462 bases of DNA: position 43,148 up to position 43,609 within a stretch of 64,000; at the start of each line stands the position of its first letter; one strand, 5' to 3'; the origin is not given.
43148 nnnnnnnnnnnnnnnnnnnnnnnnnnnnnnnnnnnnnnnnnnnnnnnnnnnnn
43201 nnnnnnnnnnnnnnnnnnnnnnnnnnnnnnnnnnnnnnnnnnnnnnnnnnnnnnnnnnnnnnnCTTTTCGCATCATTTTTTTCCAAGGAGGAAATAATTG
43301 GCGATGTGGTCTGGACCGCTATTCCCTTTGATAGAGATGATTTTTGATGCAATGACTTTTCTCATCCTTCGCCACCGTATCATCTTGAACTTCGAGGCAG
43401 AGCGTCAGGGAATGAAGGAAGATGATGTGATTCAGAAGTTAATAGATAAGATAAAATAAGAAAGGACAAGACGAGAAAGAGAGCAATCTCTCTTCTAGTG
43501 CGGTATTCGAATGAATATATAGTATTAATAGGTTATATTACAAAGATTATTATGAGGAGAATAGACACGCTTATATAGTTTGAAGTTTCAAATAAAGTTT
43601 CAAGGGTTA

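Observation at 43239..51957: Lower-GC segment of about 8.5 kb bracketed by 108-nt direct repeats, carrying an S8 subtilase giant protein, a membrane protein and a sequon-rich giant secreted protein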

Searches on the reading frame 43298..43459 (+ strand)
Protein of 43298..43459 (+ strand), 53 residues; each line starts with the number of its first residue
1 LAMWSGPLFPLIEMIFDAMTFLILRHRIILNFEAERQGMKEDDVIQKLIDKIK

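Call 9: search_protein_families(library=pfam, proteins=[window:43298-43459:+], max_evalue=0.01)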
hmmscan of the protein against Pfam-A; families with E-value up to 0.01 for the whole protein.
window:43298-43459:+ (53 aa): 1 family
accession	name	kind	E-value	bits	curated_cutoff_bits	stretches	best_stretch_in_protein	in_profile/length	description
PF17863.7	AAA_lid_2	-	0.0004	20.5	22.7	1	19-47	45-73/74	AAA lid domain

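Call 40: search_protein_representatives(protein=window:43298-43459:+)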
Query: 53 residues. Proteins with E-value up to 0.001 (for the whole library): 13; up to 1e-10: 1; up to 1e-30: 0. The best 13 are listed.
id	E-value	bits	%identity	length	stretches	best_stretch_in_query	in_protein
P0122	2.8e-26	105.0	100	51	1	3-53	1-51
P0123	9.5e-06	41.2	63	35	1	19-53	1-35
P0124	2.7e-05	39.8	70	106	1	17-49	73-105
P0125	3.7e-05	39.4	34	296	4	14-52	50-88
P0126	3.7e-05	39.4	55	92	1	16-53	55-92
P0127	7.5e-05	38.4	61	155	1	18-53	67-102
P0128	1.2e-04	37.8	63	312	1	18-52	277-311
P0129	1.7e-04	37.3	69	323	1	18-53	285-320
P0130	2.0e-04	37.1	61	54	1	17-52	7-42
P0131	5.7e-04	35.7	47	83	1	10-52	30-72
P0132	5.8e-04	35.7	51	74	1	16-52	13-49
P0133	7.0e-04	35.4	53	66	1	18-53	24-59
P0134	8.1e-04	35.2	56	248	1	16-49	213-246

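Call 41: search_protein_families(library=pfam, proteins=[P0128, P0129, P0134, P0125, P0124, P0127], max_evalue=0.001)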
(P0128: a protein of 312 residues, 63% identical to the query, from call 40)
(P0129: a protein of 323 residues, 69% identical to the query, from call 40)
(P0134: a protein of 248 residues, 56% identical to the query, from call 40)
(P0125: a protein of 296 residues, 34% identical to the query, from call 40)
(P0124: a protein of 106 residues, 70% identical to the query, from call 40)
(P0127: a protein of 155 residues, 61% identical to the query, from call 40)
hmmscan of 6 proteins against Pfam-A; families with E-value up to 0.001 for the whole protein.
P0128 (312 aa): 5 families
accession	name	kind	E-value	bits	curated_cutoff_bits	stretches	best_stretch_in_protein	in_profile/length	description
PF07726.17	AAA_3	-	1.8e-61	206.2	27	1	39-171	2-131/131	ATPase family associated with various cellular activities (AAA)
PF17863.7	AAA_lid_2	-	5e-19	68.3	22.7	1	239-307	6-74/74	AAA lid domain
PF07728.20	AAA_5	-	4.4e-12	46.6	22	1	40-169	3-139/139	AAA domain (dynein-related subfamily)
PF20030.5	bpMoxR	-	6.9e-12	45.3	27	1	12-209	7-201/205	MoxR domain in the MoxR-vWA-beta-propeller ternary systems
PF00004.35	AAA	-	0.00038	21.4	21.2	0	40-151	2-110/131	ATPase family associated with various cellular activities (AAA)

P0129 (323 aa): 7 families
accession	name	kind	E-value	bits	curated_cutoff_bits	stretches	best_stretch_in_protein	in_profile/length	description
PF07726.17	AAA_3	-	9e-61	204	27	1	48-179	2-131/131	ATPase family associated with various cellular activities (AAA)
PF17863.7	AAA_lid_2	-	3.5e-20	71.9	22.7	1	246-313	5-72/74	AAA lid domain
PF20030.5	bpMoxR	-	4.5e-13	49.2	27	1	17-186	3-169/205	MoxR domain in the MoxR-vWA-beta-propeller ternary systems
PF07728.20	AAA_5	-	2.3e-12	47.5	22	1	49-177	3-139/139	AAA domain (dynein-related subfamily)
PF00004.35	AAA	-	9.1e-07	29.8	21.2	1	49-160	2-111/131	ATPase family associated with various cellular activities (AAA)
PF00493.29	MCM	-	3.1e-06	26.9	23.3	1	18-161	30-174/224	MCM P-loop domain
PF05496.18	RuvB_N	-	0.00048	20.4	27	0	47-139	35-113/159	Holliday junction DNA helicase RuvB P-loop domain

P0134 (248 aa): 2 families
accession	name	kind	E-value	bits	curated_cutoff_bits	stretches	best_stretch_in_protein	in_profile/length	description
PF17863.7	AAA_lid_2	-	1.7e-23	82.6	22.7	1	177-245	6-74/74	AAA lid domain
PF14890.11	Intein_splicing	-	0.00017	21.9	35.8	1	48-94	114-155/155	Intein splicing domain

P0125 (296 aa): 11 families
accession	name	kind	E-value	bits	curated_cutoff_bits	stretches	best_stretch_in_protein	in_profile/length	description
PF17100.10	NACHT_N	-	1.7e-08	35.1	30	0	221-255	7-41/220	N-terminal domain of NWD NACHT-NTPase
PF08700.17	VPS51_Exo84_N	-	3.2e-07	30.8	24.2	0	227-257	40-71/87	Vps51/EXO84/COG1 N-terminal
PF03816.19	LytR_cpsA_psr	-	5.8e-07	30.2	24.6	0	79-102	74-97/150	LytR_cpsA_psr family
PF11503.13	YNR034W-A-like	-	3.8e-05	24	25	0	199-220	4-25/72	YNR034W-A-like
PF23353.1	BBS2_hp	-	7.2e-05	23.2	27.7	0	156-189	50-83/98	BBS2 hairpin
PF24111.1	DUF7386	-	0.00043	20.9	28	0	139-168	34-63/86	Family of unknown function (DUF7386)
PF17078.10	SHE3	-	0.00047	20.4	30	0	153-251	106-207/228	SWI5-dependent HO expression protein 3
PF10368.14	YkyA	-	0.00051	20.3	28.8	0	51-193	13-150/186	Putative cell-wall binding lipoprotein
PF04829.18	PT-VENN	-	0.00082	19.9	20.3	0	107-123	2-18/52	Pre-toxin domain with VENN motif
PF14854.11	LURAP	-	0.00082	19.7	25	0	34-58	75-99/118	Leucine rich adaptor protein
PF22262.2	DUF6950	-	0.00091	19.8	27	0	44-88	33-78/134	Domain of unknown function (DUF6950)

P0124 (106 aa): 1 family
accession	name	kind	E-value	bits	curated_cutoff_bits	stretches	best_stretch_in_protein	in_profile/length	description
PF17863.7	AAA_lid_2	-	5.4e-20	71.3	22.7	1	38-103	8-73/74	AAA lid domain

P0127 (155 aa): 1 family
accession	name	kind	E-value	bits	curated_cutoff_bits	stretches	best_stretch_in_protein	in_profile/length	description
PF17863.7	AAA_lid_2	-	2.6e-19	69.1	22.7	1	28-95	5-72/74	AAA lid domain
